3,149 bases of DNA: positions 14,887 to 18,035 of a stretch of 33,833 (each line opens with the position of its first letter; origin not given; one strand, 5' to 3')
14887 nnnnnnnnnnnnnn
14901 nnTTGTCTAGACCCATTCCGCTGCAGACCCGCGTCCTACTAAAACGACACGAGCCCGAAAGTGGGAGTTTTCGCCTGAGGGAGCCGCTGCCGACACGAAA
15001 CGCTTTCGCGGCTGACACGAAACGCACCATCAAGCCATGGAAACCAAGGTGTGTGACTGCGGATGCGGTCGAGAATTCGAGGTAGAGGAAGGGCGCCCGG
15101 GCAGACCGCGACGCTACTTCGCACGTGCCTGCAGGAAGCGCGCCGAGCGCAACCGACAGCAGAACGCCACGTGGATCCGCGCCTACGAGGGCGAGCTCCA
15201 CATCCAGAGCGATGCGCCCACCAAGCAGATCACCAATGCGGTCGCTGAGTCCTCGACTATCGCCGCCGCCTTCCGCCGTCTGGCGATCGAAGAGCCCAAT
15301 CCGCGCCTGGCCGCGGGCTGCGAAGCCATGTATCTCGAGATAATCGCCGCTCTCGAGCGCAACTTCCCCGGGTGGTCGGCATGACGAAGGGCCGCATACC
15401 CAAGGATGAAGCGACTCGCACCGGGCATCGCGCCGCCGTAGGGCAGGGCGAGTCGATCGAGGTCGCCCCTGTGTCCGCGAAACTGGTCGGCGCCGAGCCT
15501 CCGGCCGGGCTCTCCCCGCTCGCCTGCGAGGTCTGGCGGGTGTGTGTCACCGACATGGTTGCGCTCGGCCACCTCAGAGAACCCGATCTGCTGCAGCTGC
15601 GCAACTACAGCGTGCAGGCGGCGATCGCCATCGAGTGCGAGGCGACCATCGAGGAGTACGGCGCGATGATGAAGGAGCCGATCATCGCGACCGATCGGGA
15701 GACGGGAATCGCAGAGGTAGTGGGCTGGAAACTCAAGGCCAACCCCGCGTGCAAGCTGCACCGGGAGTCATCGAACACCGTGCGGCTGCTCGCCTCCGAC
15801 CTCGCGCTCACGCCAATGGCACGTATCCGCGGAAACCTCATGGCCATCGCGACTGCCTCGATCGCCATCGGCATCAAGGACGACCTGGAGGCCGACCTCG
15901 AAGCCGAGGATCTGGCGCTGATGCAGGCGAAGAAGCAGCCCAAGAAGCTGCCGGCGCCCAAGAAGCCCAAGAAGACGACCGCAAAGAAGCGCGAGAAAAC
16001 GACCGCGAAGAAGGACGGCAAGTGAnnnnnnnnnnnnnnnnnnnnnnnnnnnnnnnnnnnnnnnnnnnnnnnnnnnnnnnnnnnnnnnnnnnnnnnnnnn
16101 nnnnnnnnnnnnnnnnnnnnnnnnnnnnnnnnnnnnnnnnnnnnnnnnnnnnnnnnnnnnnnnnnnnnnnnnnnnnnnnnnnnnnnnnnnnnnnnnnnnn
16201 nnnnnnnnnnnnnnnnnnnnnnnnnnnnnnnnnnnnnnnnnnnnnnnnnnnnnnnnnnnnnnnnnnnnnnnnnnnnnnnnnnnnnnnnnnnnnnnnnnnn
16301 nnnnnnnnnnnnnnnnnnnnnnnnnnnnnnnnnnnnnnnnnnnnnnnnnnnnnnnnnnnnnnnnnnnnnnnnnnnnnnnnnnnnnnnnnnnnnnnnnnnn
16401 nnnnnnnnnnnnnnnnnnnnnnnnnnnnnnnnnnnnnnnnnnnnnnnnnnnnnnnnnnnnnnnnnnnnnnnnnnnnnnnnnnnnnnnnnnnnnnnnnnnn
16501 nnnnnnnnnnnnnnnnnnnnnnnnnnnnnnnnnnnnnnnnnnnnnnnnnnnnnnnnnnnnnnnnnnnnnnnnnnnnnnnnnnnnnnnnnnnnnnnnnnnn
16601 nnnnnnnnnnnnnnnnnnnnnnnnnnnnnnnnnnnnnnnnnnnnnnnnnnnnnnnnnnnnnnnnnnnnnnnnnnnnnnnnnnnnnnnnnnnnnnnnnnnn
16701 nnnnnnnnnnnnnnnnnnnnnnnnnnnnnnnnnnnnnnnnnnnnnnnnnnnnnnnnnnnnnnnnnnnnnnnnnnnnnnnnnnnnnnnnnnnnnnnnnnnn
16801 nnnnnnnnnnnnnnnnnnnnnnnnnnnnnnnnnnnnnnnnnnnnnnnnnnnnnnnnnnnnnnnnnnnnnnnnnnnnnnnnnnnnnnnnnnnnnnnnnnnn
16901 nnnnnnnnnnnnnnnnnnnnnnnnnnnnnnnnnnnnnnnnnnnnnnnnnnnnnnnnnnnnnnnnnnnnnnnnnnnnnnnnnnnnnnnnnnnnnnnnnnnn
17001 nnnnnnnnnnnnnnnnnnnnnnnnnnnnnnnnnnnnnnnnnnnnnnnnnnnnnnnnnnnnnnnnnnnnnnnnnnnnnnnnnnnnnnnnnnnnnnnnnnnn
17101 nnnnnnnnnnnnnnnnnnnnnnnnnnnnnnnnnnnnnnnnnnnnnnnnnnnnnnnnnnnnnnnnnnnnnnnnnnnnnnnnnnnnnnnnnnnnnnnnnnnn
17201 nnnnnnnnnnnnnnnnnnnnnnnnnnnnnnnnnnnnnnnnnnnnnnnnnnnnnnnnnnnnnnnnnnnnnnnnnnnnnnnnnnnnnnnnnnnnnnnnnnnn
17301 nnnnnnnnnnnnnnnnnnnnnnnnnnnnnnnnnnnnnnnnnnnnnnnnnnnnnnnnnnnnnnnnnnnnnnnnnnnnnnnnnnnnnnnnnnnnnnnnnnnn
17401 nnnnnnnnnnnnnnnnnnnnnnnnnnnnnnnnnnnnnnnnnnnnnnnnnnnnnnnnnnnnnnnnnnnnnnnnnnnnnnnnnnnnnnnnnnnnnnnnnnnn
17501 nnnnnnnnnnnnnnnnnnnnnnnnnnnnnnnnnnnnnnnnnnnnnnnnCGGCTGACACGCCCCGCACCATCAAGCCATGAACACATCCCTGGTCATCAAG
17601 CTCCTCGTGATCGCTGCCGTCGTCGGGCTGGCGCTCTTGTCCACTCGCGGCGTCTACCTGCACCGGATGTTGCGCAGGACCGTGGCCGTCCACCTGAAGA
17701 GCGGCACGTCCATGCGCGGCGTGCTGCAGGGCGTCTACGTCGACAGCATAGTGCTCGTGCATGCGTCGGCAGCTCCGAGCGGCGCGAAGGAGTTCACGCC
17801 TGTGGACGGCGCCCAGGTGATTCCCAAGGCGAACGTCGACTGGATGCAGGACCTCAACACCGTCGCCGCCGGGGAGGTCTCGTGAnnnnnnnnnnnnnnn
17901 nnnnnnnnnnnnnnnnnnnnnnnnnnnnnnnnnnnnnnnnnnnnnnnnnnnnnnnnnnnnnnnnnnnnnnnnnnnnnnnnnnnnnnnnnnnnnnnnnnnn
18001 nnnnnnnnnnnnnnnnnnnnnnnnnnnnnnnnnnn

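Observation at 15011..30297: The 8-mer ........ recurs at late-operon gene junctions, always in the sense orientation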

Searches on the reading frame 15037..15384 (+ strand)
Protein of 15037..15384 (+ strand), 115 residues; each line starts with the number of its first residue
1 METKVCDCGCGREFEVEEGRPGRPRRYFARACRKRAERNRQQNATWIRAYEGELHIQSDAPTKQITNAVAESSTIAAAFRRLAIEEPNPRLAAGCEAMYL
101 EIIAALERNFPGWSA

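Call 12: search_protein_families(library=phrogs, proteins=[window:15037-15384:+], max_evalue=0.001)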
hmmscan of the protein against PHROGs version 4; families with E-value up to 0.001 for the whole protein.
window:15037-15384:+ (115 aa): 0 families

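Call 29: search_protein_families(library=pfam, proteins=[window:15037-15384:+], max_evalue=0.01)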
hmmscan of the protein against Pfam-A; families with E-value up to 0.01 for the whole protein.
window:15037-15384:+ (115 aa): 0 families

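Call 56: search_solved_structures(query=window:15037-15384:+, max_evalue=1)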
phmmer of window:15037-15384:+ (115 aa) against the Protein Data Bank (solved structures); distinct sequences matched with E-value up to 1: 0.

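Call 74: find_homologous_proteins(query=window:15037-15384:+, max_evalue=0.001)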
Query window:15037-15384:+ (115 aa): 27 proteins with E <= 0.001 among 41 candidates.
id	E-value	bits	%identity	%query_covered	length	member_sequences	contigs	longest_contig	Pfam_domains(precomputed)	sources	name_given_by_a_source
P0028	4.3e-68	245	99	97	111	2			-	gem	-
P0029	9.9e-56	205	74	100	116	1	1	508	-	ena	-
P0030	1.3e-53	198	77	97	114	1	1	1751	-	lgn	-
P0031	2.6e-53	197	77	100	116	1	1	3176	-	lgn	-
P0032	7.3e-49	183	70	100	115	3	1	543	-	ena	-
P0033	7.0e-48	180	69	100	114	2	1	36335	-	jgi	jgi:hypothetical protein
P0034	8.1e-48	179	70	100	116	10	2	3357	-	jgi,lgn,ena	-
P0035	1.4e-47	179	68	100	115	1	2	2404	-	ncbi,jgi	jgi:hypothetical protein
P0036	1.6e-47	178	71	100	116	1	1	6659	-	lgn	-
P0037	4.6e-47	177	70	100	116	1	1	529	-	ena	-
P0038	7.5e-47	176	69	100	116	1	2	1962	-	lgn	-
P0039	5.0e-46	174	66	98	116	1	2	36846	-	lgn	-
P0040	1.4e-45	172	67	100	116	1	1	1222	-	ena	-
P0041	1.2e-44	169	66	100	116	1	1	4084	-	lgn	-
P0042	1.3e-44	169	65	100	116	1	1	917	-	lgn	-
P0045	7.6e-43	163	66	100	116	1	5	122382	-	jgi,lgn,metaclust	metaclust:\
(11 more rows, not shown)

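Call 78: find_encoding_contigs(protein=P0045, flank=10000, max_places=2)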
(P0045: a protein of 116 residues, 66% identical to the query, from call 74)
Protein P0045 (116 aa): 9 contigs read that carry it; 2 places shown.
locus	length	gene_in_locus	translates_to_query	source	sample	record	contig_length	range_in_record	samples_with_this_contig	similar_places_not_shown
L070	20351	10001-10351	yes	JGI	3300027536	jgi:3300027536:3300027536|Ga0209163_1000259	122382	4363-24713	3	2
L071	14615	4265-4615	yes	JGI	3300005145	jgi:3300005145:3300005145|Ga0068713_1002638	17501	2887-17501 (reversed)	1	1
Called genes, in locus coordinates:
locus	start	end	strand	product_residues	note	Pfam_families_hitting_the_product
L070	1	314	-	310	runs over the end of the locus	PF01633:Choline_kinase, PF01636:APH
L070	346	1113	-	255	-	PF08220:HTH_DeoR, PF00455:DeoRC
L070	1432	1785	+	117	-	-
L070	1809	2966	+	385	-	PF18845:baeRF_family3, PF18848:baeRF_family6, PF18849:baeRF_family7, PF18851:baeRF_family8, PF18855:baeRF_family11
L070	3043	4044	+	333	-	PF02673:BacA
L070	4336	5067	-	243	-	PF04029:2-ph_phosp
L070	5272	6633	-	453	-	PF00589:Phage_integrase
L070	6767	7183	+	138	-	-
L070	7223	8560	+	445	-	-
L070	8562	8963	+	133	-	-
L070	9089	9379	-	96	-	-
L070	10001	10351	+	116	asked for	-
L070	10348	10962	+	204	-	PF05119:Terminase_4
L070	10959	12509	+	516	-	PF03354:TerL_ATPase, PF20441:TerL_nuclease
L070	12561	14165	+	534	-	PF04860:Phage_portal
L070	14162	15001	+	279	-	PF00574:CLP_protease, PF01972:SDH_protease (weak), PF25145:NfeD1b_N (weak)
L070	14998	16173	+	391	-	PF05065:Phage_capsid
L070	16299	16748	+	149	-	-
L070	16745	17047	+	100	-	-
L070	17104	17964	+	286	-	-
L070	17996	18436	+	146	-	-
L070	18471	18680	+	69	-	-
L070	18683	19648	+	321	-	PF18906:Phage_tube_2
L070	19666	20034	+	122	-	-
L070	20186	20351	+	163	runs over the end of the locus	-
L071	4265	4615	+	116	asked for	-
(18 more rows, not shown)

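Call 81: predict_structure(alignment_id=A3)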
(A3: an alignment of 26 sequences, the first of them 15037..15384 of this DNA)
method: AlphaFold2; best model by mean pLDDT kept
length: 115 residues; sequences in the alignment: 26
mean_pLDDT: 84.5   pTM: 0.46
mean pLDDT of the five models: 84.5, 83.9, 81.3, 78.7, 76.2
residues with pLDDT >= 90: 37; 70-90: 62; 50-70: 16; < 50: 0
segments of 3 or more residues with pLDDT < 50: none
pLDDT, mean of each block of 10 residues (from residue 1): 83 79 79 88 80 65 83 96 98 98 91 65
secondary structure, 60 per line:
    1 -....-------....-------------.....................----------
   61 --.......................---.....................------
elements in order: E2-5 E13-16 H30-50 H63-85 H89-109

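Call 86: fold_search(model_id=the predicted structure, library=pdb)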
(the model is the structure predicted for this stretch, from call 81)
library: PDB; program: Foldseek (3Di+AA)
matches with E <= 10: 50; with E <= 0.001: 0
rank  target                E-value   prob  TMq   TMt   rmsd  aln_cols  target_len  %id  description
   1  3lqi_A                8.2e-01  0.54  0.33  0.23  10.8        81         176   18  Crystal structure of MLL1 PHD3-Bromo complexed with H3(1-9)K4me2 peptide (released 2010-07-07)
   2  2ib0_A                1.7e+00  0.23  0.34  0.29  16.2        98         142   14  Crystal structure of a conserved hypothetical protein, rv2844, from Mycobacterium tuberculosis (released 2006-09-26)
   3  9rcq_A                1.8e+00  0.23  0.29  0.05   8.8        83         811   22  1,2-propanediol dehydratase with no ligand additives (released 2025-06-11)
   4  5m3b_B                2.2e+00  0.13  0.23  0.13  15.8        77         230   25  Structure of cobinamide-bound BtuF mutant W66L, the periplasmic vitamin B12 binding protein in E.coli (released 2017-03-01)
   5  3lqi_C                2.4e+00  0.08  0.29  0.20  14.9       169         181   12  Crystal structure of MLL1 PHD3-Bromo complexed with H3(1-9)K4me2 peptide (released 2010-07-07)
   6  1hn0                  2.6e+00  0.63  0.36  0.05   4.5        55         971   20  CRYSTAL STRUCTURE OF CHONDROITIN ABC LYASE I FROM PROTEUS VULGARIS AT 1.9 ANGSTROMS RESOLUTION (released 2003-04-08)
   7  8wtc_D                2.9e+00  0.16  0.30  0.34   9.4        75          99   15  Crystal structure of McsB kinase domain complexed with McsA. (released 2024-05-08)
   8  9e41_A                3.5e+00  0.15  0.29  0.07  10.7       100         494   10  Asymmetric unit of yPOWV (released 2025-07-16)
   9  1wkb                  3.5e+00  0.13  0.32  0.06  13.7        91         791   14  Crystal Structure of Leucyl-tRNA Synthetase from the Archaeon Pyrococcus horikoshii Reveals a Novel Editing Domain Orien (released 2005-02-08)
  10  7kvb_A                3.7e+00  0.25  0.34  0.08  12.4        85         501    8  Chimeric flavivirus between Binjari virus and Murray Valley encephalitis virus (released 2020-12-23)
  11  9ctw_A                4.0e+00  0.25  0.37  0.23  10.4        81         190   14  Cryo-EM structure of SARS-CoV-2 M (long conformation) in the presence of C1P (released 2024-11-06)
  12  5m2q_B                4.0e+00  0.10  0.24  0.14  15.6        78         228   26  Structure of cobinamide-bound BtuF mutant W66F, the periplasmic vitamin B12 binding protein in E.coli (released 2017-03-01)
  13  3lqi_B                4.2e+00  0.07  0.32  0.22  15.2       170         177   13  Crystal structure of MLL1 PHD3-Bromo complexed with H3(1-9)K4me2 peptide (released 2010-07-07)
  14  9rcp_B                4.5e+00  0.13  0.29  0.06   9.4        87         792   22  1,2-propanediol dehydratase with 0.1 % 1,3-propanediol additive (released 2025-06-11)
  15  8b9z_p                4.8e+00  0.12  0.36  0.29  18.1       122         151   11  Drosophila melanogaster complex I in the Active state (Dm1) (released 2023-01-18)
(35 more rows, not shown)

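Call 88: search_protein_families(library=pfam, proteins=[L070:6767-7183:+, L070:7223-8560:+, L070:8562-8963:+, L070:9089-9379:-], max_evalue=1)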
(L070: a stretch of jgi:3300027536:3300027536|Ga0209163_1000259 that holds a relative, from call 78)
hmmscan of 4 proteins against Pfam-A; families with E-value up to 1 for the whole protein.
L070:6767-7183:+ (138 aa): 0 families

L070:7223-8560:+ (445 aa): 0 families

L070:8562-8963:+ (133 aa): 1 family
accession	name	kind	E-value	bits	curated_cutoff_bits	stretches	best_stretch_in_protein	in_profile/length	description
PF05285.17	SDA1_dom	-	0.18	12.7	27.8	1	75-126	54-105/151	SDA1, conserved domain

L070:9089-9379:- (96 aa): 0 families

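Call 102: search_protein_families(library=pfam, alignment_id=A3, max_evalue=1)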
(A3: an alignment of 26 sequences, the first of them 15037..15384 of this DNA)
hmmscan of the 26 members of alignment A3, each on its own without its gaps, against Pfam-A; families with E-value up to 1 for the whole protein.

A. member 1, window:15037-15384:+ (115 aa): 1 family
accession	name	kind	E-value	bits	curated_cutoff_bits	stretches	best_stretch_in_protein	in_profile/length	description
PF22439.1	TAdV_Fibre-like_head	-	0.33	11.5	26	1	42-98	59-116/135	Turkey Adenovirus 3 Fibre protein-like, head domain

B. families by the number of members that match (of 26 scanned): 21 families
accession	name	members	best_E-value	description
PF20137.4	DUF6527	7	0.013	Family of unknown function (DUF6527)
PF03884.20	YacG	5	0.0086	DNA gyrase inhibitor YacG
PF09889.16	DUF2116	5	0.02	Probable treble clef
PF13408.12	Zn_ribbon_recom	5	0.075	Recombinase zinc beta ribbon domain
PF22439.1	TAdV_Fibre-like_head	3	0.12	Turkey Adenovirus 3 Fibre protein-like, head domain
PF21319.3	zf-FCS_1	2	0.059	Zinc finger, FCS-type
PF13913.12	zf-C2HC_2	2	0.089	zinc-finger of a C2HC-type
PF01246.26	Ribosomal_L24e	2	0.38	Ribosomal protein L24e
PF19137.5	DUF5820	1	0.027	Family of unknown function (DUF5820)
PF04640.20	PLATZ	1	0.046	PLATZ transcription factor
PF25412.1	zf-C2H2_ZNF592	1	0.13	ZNF592-like C2H2 zinc finger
PF24455.1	DUF7571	1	0.14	Family of unknown function (DUF7571)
PF18115.7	Tudor_3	1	0.16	DNA repair protein Crb2 Tudor domain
PF11706.13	zf-CGNR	1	0.19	CGNR zinc finger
PF04438.22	zf-HIT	1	0.22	HIT zinc finger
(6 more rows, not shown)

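Call 112: find_encoding_contigs(protein=P0029, flank=1000, max_places=4)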
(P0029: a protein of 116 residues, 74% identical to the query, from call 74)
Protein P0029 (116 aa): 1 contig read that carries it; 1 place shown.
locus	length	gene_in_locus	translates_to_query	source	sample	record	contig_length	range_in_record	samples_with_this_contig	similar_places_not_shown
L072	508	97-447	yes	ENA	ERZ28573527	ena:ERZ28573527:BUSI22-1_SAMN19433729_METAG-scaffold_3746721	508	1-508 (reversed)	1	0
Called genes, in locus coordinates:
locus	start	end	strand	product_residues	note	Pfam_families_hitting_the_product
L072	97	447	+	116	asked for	-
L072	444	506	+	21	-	?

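Call 113: find_encoding_contigs(protein=P0034, flank=1500, max_places=8)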
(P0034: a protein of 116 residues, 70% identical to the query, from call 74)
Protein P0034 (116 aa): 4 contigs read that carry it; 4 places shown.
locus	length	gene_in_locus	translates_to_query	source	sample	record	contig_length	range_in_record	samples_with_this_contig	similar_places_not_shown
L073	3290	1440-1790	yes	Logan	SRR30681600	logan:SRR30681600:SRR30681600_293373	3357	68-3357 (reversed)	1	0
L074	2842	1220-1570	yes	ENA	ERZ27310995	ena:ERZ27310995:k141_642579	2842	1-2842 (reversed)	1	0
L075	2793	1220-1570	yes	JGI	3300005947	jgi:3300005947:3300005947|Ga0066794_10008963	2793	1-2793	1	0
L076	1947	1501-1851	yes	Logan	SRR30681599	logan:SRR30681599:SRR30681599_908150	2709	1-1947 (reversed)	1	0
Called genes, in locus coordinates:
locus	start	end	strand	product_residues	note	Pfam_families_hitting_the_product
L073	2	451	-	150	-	?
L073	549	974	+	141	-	PF13392:HNH_3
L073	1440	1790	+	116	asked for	-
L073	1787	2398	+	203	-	PF05119:Terminase_4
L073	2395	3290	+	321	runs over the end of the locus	?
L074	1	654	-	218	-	?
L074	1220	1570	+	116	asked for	-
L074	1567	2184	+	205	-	PF05119:Terminase_4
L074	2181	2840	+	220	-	?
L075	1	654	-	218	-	?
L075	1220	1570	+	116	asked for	-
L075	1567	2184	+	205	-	PF05119:Terminase_4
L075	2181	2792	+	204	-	?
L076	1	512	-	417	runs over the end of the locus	PF14659:Phage_int_SAM_3 (faint), PF00589:Phage_integrase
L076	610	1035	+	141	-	PF13392:HNH_3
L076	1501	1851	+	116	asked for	-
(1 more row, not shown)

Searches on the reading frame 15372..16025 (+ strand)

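Call 12: search_protein_families(library=phrogs, proteins=[window:15372-16025:+], max_evalue=0.001)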
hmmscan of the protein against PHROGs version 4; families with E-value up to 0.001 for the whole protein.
window:15372-16025:+ (217 aa): 1 family
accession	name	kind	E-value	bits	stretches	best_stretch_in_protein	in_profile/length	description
phrog_83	-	head and packaging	4.7e-14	53.4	1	8-153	46-180/246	terminase small subunit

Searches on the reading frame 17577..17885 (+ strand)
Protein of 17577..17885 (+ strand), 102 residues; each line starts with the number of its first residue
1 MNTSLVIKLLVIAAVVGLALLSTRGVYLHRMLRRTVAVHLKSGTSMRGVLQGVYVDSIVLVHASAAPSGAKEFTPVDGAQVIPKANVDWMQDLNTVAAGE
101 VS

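Call 12: search_protein_families(library=phrogs, proteins=[window:17577-17885:+], max_evalue=0.001)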
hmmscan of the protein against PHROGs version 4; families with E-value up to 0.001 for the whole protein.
window:17577-17885:+ (102 aa): 1 family
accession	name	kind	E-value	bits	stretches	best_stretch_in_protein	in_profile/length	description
phrog_6750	-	unknown function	4.8e-11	43.3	1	29-91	6-67/69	-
